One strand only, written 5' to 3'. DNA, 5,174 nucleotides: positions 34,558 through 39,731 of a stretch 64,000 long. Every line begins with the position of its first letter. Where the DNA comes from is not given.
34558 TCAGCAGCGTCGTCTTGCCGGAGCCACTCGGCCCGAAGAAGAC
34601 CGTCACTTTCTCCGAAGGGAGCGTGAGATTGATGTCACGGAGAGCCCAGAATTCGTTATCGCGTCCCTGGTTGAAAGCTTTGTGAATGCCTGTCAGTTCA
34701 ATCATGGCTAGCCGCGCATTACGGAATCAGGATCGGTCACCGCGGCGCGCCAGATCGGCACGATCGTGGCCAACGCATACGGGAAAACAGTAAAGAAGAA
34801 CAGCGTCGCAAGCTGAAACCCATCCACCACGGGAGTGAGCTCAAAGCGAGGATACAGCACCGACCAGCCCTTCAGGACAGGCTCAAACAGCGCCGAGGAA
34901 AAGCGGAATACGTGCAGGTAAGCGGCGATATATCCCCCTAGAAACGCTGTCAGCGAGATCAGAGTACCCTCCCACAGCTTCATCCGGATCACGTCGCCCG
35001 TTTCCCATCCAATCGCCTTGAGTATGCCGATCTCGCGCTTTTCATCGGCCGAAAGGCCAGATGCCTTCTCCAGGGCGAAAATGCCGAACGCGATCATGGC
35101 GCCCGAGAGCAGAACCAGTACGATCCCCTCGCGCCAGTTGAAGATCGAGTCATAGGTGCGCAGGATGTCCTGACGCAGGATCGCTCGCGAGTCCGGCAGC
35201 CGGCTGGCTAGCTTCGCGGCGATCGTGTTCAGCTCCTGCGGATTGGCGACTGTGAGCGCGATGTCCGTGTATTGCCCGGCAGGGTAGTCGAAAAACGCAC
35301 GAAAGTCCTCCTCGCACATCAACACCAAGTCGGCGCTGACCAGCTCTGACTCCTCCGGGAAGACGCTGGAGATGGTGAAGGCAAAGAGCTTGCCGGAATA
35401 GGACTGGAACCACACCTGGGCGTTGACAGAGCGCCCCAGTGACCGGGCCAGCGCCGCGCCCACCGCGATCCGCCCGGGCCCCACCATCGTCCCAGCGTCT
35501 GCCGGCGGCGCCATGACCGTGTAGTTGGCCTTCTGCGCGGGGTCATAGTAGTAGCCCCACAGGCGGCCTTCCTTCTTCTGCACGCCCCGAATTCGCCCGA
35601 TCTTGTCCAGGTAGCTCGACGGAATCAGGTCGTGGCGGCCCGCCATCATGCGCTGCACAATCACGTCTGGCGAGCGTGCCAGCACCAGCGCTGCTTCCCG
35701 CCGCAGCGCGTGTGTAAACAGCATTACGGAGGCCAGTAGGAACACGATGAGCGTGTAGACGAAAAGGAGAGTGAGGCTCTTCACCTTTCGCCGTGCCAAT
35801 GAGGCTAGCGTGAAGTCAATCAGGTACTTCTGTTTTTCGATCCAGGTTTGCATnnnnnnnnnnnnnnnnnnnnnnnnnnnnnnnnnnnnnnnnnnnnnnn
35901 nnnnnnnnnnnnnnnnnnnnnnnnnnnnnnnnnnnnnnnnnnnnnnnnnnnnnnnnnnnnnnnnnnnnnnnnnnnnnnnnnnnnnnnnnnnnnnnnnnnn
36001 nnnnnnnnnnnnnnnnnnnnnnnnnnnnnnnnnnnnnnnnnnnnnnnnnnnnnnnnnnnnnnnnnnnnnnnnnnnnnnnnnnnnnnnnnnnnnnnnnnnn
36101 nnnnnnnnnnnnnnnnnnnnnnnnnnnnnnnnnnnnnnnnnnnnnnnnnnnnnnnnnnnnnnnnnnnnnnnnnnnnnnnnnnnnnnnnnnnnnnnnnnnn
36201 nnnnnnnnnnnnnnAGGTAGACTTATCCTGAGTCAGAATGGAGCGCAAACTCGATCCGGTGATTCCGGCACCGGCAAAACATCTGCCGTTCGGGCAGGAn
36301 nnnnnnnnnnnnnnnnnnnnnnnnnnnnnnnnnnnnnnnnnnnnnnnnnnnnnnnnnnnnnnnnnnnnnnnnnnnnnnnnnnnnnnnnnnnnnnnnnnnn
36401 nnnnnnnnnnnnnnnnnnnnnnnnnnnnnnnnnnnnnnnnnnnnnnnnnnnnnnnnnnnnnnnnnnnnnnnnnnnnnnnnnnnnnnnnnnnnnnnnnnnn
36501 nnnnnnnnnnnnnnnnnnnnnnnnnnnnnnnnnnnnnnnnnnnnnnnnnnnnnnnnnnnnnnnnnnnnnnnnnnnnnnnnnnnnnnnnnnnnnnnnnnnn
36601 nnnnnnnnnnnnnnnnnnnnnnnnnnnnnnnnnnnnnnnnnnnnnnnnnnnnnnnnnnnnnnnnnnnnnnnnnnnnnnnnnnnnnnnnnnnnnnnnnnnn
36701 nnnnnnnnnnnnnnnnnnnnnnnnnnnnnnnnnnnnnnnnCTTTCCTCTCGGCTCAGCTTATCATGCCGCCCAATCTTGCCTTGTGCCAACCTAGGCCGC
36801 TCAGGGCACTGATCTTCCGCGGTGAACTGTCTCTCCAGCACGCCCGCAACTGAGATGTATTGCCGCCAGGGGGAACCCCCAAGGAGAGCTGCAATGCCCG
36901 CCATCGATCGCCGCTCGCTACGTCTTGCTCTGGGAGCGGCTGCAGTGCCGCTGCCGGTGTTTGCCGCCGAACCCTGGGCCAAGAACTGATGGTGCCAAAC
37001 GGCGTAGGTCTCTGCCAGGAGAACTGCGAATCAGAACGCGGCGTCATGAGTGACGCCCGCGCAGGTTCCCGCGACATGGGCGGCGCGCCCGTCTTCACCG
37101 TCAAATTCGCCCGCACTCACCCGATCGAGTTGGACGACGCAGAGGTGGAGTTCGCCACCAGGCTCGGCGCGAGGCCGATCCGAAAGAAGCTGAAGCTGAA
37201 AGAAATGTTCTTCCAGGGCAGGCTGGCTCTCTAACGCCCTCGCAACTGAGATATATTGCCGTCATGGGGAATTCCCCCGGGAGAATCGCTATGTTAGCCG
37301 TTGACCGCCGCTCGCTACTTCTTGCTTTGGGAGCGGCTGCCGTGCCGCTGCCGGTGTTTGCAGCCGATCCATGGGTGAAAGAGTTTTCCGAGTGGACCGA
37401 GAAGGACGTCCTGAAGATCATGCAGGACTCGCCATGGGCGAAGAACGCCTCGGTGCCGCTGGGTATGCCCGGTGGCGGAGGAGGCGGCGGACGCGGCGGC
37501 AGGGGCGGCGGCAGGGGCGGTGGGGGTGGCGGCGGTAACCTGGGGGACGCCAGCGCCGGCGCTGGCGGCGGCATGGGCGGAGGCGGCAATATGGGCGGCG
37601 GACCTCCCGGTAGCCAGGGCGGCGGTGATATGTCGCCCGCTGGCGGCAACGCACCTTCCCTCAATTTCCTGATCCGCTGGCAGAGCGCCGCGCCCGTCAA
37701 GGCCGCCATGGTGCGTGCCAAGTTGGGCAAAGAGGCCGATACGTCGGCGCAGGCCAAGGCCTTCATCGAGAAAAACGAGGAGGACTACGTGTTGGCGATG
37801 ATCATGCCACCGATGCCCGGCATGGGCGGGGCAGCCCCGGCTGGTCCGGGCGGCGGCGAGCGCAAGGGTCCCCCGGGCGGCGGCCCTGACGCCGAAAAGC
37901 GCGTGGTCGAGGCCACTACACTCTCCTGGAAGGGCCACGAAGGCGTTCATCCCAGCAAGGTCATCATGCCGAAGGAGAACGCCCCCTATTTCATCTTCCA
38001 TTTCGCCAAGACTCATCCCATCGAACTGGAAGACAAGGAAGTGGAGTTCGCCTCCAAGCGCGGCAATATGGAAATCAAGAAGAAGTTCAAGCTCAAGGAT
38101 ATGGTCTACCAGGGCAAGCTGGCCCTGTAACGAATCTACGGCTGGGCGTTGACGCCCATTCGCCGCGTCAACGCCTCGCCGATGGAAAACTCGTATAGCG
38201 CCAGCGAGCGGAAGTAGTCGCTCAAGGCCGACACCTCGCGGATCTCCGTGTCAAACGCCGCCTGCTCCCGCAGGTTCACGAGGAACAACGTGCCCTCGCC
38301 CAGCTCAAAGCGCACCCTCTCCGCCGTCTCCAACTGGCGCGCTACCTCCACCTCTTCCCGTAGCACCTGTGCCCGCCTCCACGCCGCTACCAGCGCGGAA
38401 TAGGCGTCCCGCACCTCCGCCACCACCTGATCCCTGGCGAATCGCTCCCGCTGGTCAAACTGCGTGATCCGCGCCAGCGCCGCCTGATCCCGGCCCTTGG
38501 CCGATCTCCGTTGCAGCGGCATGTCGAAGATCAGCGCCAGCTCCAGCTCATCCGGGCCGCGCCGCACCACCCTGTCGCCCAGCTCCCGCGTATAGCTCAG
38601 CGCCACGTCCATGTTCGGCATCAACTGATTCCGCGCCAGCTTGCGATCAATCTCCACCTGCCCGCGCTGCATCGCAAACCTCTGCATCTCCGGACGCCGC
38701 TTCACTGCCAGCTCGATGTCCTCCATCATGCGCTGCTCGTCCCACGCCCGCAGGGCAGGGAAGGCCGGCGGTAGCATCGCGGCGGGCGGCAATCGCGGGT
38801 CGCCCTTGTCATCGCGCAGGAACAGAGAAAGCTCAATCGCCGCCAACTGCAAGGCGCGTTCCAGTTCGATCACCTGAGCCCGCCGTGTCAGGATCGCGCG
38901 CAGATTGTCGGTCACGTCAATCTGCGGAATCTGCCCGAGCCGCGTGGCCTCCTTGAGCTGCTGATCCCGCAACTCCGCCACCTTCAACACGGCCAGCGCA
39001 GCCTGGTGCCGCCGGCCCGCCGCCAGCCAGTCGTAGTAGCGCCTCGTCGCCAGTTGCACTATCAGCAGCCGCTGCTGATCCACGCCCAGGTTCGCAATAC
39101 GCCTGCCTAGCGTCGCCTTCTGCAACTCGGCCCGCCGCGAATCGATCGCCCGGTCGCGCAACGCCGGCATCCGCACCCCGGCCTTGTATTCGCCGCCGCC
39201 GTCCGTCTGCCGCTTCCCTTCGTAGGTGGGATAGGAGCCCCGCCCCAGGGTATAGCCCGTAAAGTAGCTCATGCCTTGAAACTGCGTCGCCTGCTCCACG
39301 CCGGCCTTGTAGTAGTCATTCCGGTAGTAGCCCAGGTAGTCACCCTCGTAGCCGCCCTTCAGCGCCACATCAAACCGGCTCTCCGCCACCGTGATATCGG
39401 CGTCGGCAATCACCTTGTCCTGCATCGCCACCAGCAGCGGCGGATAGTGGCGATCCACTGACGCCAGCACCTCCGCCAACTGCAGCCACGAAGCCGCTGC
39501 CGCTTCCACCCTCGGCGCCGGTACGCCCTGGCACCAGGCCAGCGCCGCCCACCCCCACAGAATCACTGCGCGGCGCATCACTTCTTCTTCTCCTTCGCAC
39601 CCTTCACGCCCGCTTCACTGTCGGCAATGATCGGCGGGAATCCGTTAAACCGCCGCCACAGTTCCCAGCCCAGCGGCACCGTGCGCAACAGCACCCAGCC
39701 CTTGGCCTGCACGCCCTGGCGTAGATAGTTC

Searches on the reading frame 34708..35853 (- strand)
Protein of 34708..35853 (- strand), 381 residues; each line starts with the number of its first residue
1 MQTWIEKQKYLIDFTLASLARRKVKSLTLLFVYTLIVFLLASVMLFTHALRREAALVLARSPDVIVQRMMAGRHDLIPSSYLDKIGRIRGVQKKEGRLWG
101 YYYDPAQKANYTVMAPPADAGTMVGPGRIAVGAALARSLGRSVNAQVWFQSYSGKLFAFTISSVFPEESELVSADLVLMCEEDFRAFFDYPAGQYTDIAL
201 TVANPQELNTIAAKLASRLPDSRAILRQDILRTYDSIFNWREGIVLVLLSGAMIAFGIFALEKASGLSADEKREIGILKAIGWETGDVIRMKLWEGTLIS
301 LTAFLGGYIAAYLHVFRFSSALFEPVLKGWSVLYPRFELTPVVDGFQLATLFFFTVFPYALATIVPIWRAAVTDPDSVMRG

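Call 72: search_protein_families(library=pfam, proteins=[window:34708-35853:-], max_evalue=0.00001)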
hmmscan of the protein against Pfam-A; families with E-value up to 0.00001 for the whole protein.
window:34708-35853:- (381 aa): 1 family
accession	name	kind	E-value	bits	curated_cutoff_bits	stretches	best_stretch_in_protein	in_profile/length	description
PF02687.27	FtsX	-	1.8e-07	31.7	25.5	1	269-371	24-116/120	FtsX-like permease C-terminal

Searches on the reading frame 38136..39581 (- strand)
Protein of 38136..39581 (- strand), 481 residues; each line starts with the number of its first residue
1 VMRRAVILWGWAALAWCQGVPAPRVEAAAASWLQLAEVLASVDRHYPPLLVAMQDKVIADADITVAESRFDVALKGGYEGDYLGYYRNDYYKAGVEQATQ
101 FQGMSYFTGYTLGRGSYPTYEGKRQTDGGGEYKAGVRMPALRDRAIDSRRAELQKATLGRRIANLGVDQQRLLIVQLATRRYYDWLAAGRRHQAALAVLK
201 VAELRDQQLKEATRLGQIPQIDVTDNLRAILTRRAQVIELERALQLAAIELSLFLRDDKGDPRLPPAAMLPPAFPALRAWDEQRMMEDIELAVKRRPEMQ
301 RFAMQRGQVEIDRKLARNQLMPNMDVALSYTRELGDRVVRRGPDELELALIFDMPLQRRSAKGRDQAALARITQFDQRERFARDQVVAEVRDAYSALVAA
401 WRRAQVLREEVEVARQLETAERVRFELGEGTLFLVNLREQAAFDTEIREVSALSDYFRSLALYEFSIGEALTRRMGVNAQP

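Call 72: search_protein_families(library=pfam, proteins=[window:38136-39581:-], max_evalue=0.00001)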
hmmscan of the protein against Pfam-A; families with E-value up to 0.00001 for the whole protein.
window:38136-39581:- (481 aa): 1 family
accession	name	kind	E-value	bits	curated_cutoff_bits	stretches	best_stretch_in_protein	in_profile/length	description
PF02321.23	OEP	-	8.2e-32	111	22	2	287-468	3-187/187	Outer membrane efflux protein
